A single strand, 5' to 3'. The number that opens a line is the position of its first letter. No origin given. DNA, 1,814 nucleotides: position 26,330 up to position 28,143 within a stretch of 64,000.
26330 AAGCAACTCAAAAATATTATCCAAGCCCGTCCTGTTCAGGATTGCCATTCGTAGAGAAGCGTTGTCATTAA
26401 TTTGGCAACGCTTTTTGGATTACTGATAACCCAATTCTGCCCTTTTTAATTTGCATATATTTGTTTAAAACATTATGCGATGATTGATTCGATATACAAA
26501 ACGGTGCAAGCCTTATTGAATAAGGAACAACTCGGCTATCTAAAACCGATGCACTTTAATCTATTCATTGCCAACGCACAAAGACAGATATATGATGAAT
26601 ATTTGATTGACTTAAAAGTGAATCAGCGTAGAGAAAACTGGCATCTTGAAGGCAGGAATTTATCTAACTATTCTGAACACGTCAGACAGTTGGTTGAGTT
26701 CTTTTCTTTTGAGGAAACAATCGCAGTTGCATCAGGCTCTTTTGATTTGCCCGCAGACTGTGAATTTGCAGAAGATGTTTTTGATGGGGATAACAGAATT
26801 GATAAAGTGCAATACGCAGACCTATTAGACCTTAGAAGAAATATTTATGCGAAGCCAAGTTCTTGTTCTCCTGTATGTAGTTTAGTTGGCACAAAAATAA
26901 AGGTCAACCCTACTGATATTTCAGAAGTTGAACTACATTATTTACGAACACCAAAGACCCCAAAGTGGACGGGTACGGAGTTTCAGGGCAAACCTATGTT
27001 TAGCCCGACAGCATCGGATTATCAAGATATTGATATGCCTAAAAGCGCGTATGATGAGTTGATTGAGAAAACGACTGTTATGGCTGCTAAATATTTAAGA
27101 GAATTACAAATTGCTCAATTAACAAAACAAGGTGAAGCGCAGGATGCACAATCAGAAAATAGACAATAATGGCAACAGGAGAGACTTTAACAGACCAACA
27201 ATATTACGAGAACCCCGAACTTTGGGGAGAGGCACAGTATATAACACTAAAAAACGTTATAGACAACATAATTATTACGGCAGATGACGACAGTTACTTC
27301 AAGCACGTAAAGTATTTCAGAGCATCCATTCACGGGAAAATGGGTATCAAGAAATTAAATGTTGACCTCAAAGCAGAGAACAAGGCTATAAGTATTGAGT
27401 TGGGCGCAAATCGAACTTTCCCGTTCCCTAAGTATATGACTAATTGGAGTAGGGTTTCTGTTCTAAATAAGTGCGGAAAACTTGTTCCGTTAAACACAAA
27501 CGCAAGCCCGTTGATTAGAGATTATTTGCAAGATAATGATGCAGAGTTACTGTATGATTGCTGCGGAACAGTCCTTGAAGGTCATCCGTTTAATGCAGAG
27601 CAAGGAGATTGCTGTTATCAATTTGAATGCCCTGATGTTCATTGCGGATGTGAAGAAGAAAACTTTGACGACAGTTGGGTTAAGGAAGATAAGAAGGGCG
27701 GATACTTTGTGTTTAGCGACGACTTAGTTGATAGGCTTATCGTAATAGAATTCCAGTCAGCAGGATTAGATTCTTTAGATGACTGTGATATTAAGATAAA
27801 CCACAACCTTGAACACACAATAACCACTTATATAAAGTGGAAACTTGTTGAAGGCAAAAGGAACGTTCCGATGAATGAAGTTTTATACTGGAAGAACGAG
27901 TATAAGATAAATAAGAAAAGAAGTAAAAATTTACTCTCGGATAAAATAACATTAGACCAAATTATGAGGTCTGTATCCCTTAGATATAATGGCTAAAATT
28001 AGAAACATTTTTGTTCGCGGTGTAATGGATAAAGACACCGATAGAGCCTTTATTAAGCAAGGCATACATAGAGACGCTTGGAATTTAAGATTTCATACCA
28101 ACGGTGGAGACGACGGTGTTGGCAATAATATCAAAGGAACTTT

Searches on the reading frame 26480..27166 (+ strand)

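Call 8: search_protein_families(library=phrogs, proteins=[window:26480-27166:+], max_evalue=0.001)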
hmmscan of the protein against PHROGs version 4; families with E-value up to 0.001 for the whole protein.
window:26480-27166:+ (229 aa): 1 family
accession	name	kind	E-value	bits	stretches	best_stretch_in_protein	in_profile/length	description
phrog_14543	-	head and packaging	1.4e-38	133.7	1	1-227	4-232/234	virion structural protein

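Call 55: search_protein_families(library=pfam, proteins=[window:26480-27166:+], max_evalue=0.01)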
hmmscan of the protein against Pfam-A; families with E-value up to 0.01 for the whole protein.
window:26480-27166:+ (229 aa): 0 families

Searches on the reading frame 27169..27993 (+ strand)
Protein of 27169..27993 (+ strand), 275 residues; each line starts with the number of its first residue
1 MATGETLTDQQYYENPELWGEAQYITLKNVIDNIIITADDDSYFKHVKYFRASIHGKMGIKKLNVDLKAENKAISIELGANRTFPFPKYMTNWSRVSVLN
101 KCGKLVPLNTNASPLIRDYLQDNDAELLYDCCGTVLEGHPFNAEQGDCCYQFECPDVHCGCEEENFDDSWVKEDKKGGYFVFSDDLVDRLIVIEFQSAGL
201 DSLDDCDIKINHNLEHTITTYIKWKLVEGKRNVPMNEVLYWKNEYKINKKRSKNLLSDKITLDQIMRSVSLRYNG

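Call 8: search_protein_families(library=phrogs, proteins=[window:27169-27993:+], max_evalue=0.001)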
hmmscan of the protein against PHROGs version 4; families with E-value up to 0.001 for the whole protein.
window:27169-27993:+ (275 aa): 1 family
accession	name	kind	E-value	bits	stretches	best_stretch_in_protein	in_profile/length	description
phrog_13977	-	head and packaging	2.4e-44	152.8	1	8-254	5-259/273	virion structural protein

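Call 55: search_protein_families(library=pfam, proteins=[window:27169-27993:+], max_evalue=0.01)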
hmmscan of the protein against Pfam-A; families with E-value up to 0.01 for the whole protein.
window:27169-27993:+ (275 aa): 0 families
